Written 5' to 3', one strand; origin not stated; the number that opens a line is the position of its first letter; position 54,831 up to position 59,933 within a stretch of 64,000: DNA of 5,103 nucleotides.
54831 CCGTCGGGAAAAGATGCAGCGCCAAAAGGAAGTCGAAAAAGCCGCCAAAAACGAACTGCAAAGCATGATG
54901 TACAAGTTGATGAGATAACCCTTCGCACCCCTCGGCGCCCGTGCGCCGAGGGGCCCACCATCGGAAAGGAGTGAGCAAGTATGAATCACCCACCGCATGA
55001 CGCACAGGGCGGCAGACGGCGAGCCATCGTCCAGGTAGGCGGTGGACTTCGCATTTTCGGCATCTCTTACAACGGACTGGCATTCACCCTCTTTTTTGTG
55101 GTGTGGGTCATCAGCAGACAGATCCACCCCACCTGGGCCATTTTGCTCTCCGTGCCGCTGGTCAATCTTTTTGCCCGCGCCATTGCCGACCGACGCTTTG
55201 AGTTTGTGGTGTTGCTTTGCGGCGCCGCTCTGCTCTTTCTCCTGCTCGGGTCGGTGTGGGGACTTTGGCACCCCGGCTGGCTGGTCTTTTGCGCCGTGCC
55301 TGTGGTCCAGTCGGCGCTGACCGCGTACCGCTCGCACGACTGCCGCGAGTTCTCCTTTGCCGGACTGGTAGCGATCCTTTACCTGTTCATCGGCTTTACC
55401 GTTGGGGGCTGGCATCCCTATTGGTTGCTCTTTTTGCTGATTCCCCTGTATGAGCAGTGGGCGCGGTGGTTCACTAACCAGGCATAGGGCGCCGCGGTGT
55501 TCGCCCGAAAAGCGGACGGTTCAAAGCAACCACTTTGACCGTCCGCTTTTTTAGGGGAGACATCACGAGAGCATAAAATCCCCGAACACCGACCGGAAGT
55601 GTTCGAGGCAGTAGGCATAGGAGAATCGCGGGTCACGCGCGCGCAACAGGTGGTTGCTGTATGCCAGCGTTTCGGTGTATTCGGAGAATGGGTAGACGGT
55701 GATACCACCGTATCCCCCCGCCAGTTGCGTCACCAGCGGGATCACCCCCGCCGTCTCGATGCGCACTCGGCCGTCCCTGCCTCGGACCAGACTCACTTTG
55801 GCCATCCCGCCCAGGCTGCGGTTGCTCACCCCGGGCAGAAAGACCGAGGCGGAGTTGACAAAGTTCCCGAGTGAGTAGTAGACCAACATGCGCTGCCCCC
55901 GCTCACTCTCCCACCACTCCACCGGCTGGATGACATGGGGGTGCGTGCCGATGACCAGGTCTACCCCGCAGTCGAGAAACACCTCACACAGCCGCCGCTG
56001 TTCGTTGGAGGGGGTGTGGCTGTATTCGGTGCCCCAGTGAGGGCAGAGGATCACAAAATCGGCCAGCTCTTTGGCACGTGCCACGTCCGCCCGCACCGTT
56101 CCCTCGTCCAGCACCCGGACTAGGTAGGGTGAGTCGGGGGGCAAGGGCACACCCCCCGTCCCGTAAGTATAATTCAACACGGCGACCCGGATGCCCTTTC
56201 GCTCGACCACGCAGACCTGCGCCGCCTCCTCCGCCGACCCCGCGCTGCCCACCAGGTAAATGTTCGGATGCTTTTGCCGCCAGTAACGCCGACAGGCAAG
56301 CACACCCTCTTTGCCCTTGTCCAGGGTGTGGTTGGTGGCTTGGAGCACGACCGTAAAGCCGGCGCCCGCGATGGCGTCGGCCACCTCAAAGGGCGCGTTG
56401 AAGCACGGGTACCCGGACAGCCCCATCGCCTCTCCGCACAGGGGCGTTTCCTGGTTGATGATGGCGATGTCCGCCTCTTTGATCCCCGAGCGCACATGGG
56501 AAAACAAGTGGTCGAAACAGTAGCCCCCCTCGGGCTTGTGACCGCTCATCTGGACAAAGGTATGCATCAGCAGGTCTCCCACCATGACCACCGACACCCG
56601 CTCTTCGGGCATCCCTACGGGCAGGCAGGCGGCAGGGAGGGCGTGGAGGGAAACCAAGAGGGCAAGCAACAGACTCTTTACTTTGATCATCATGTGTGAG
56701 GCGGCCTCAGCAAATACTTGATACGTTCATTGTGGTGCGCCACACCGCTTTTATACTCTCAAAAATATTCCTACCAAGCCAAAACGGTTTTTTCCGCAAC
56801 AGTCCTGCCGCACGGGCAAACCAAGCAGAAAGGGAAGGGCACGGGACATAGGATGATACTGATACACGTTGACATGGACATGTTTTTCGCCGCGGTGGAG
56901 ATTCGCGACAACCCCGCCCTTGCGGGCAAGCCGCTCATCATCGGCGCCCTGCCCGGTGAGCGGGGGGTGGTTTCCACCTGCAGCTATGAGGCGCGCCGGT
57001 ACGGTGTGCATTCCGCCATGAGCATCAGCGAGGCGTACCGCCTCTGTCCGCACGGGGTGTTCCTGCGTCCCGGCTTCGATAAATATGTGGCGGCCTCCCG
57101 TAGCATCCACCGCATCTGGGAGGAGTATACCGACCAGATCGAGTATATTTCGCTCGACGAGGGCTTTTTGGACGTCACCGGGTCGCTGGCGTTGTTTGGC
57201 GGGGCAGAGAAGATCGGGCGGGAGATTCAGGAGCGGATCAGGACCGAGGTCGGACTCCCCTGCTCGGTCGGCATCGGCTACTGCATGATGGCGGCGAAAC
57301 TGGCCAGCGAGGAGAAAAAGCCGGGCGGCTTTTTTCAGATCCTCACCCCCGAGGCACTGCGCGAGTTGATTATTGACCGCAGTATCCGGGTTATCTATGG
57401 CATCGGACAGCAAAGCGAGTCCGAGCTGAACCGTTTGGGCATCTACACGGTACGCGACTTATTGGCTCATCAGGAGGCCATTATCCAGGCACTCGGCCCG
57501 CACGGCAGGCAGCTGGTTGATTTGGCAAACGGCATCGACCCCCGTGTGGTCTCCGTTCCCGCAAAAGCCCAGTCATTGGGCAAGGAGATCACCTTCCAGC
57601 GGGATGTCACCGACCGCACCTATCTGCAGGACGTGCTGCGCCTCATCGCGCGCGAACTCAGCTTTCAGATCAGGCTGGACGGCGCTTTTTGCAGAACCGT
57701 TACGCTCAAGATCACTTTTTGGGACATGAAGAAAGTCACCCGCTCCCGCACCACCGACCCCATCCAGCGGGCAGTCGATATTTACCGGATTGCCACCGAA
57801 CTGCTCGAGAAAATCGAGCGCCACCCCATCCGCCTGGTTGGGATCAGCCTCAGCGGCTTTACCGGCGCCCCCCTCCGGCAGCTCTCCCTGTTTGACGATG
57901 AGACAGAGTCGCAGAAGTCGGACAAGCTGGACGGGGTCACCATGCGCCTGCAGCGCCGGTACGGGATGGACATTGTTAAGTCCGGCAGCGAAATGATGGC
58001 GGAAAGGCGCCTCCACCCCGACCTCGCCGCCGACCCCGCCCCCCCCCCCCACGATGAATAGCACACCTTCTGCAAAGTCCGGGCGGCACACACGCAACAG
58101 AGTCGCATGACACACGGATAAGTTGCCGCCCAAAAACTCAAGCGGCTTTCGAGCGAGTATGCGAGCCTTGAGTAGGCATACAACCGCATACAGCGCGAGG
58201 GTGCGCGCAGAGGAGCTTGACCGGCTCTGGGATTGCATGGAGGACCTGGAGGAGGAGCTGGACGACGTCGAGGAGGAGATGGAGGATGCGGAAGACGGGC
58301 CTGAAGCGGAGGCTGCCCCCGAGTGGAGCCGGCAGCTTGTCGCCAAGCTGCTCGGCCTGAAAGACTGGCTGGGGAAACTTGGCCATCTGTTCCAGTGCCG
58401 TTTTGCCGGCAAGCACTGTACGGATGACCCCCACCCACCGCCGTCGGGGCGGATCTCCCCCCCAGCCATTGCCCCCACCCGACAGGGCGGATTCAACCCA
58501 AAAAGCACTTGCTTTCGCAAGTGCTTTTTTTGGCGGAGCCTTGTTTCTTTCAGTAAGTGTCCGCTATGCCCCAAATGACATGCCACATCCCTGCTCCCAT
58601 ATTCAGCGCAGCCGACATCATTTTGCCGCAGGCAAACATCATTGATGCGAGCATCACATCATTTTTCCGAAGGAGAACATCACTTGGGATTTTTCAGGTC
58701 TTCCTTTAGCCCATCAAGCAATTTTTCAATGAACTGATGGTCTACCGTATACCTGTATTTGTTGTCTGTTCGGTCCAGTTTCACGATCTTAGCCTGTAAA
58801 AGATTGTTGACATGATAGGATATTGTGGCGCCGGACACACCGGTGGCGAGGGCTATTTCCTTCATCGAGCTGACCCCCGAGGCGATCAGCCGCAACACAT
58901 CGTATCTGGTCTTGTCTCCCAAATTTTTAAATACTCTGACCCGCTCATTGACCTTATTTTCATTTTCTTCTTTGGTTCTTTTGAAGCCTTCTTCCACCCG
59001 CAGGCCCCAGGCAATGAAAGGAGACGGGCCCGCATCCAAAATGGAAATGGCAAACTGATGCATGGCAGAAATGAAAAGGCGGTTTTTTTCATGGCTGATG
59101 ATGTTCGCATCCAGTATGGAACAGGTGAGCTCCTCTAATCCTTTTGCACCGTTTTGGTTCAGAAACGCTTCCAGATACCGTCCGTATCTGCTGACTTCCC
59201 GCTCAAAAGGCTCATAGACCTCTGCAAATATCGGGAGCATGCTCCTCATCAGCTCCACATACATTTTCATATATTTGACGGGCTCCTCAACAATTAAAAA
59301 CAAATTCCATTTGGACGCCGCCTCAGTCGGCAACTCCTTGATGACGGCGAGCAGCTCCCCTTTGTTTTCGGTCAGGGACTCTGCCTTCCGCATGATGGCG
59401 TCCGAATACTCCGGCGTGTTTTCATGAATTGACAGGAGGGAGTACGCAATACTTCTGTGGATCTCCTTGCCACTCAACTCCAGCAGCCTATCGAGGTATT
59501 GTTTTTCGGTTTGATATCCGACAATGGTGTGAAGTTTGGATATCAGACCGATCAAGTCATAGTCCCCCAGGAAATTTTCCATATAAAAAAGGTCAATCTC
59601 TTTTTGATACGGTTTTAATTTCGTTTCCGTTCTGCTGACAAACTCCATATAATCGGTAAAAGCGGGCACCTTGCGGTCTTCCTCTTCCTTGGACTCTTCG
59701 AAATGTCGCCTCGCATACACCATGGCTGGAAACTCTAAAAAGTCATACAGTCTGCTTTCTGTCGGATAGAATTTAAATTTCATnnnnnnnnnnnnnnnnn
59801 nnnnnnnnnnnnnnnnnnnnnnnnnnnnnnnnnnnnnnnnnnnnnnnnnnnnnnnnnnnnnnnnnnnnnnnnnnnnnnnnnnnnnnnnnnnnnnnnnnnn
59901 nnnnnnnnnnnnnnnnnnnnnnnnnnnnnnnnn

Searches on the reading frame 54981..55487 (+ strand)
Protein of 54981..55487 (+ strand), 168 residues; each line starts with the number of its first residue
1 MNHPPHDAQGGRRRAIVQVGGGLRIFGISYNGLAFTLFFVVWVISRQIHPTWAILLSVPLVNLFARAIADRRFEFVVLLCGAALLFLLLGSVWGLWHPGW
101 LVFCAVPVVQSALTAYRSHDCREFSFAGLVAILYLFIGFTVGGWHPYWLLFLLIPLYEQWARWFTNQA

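Call 6: search_protein_families(library=pfam, proteins=[window:54981-55487:+], max_evalue=0.01)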
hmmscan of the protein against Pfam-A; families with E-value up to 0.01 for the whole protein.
window:54981-55487:+ (168 aa): 0 families

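Call 7: search_protein_families(library=ncbifam, proteins=[window:54981-55487:+], max_evalue=0.01)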
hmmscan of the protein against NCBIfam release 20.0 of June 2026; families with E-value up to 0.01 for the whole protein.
window:54981-55487:+ (168 aa): 1 family
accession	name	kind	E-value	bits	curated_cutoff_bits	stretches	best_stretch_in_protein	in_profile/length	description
NF047451.1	WxxxWxxW_dom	subfamily_domain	0.0099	15.8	40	1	127-151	6-30/37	WxxxWxxW domain-containing protein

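Call 63: search_protein_families(library=phrogs, proteins=[window:54981-55487:+], max_evalue=0.01)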
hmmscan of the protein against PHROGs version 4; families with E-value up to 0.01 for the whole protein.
window:54981-55487:+ (168 aa): 0 families

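Call 78: search_protein_families(library=padloc, proteins=[window:54981-55487:+], max_evalue=0.001)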
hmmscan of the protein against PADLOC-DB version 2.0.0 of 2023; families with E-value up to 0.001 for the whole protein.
window:54981-55487:+ (168 aa): 0 families

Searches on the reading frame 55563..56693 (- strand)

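Call 6: search_protein_families(library=pfam, proteins=[window:55563-56693:-], max_evalue=0.01)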
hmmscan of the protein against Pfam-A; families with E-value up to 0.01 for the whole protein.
window:55563-56693:- (376 aa): 1 family
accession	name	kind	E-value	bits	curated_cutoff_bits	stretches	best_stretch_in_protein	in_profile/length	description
PF09587.15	PGA_cap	-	2.9e-66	224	27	1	35-280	2-253/255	Bacterial capsule synthesis protein PGA_cap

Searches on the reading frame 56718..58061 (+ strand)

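Call 6: search_protein_families(library=pfam, proteins=[window:56718-58061:+], max_evalue=0.01)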
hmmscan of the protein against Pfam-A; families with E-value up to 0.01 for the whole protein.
window:56718-58061:+ (447 aa): 3 families
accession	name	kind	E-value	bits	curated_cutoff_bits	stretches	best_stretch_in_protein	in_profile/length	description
PF00817.25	IMS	-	8.6e-48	162.4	23.2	1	51-198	1-148/148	impB/mucB/samB family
PF11799.13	IMS_C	-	1.9e-22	80.1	20.7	1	285-391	2-109/109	impB/mucB/samB family C-terminal domain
PF11798.14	IMS_HHH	-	0.0067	17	24.4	0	211-242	1-32/32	IMS family HHH motif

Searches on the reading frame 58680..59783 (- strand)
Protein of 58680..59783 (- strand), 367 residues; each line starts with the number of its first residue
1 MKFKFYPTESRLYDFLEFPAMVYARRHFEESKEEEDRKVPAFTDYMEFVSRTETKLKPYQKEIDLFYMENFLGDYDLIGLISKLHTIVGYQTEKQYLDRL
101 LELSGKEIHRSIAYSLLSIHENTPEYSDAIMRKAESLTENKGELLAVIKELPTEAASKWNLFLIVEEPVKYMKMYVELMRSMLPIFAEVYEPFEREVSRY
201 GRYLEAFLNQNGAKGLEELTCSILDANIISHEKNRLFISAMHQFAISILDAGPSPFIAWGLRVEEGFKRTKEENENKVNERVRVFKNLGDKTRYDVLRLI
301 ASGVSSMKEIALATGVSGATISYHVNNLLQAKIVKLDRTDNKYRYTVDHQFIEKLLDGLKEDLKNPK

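Call 49: search_protein_families(library=ncbifam, proteins=[window:58680-59783:-], max_evalue=0.0001)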
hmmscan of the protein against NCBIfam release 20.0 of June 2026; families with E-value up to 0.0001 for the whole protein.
window:58680-59783:- (367 aa): 4 families
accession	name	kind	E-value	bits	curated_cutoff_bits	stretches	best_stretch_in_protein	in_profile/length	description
NF033788.1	HTH_metalloreg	subfamily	1.1e-10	41.2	55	1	282-355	2-76/77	metalloregulator ArsR/SmtB family transcription factor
NF033789.1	repress_SdpR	subfamily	1.4e-10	41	100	1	284-358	1-75/79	autorepressor SdpR family transcription factor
TIGR01884.1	cas_HTH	subfamily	3.7e-06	26.5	60.2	1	268-338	123-190/202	CRISPR-associated CARF protein Csa3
NF053755.1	MsvR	equivalog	5.4e-05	23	220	0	289-341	11-63/236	transcriptional factor MsvR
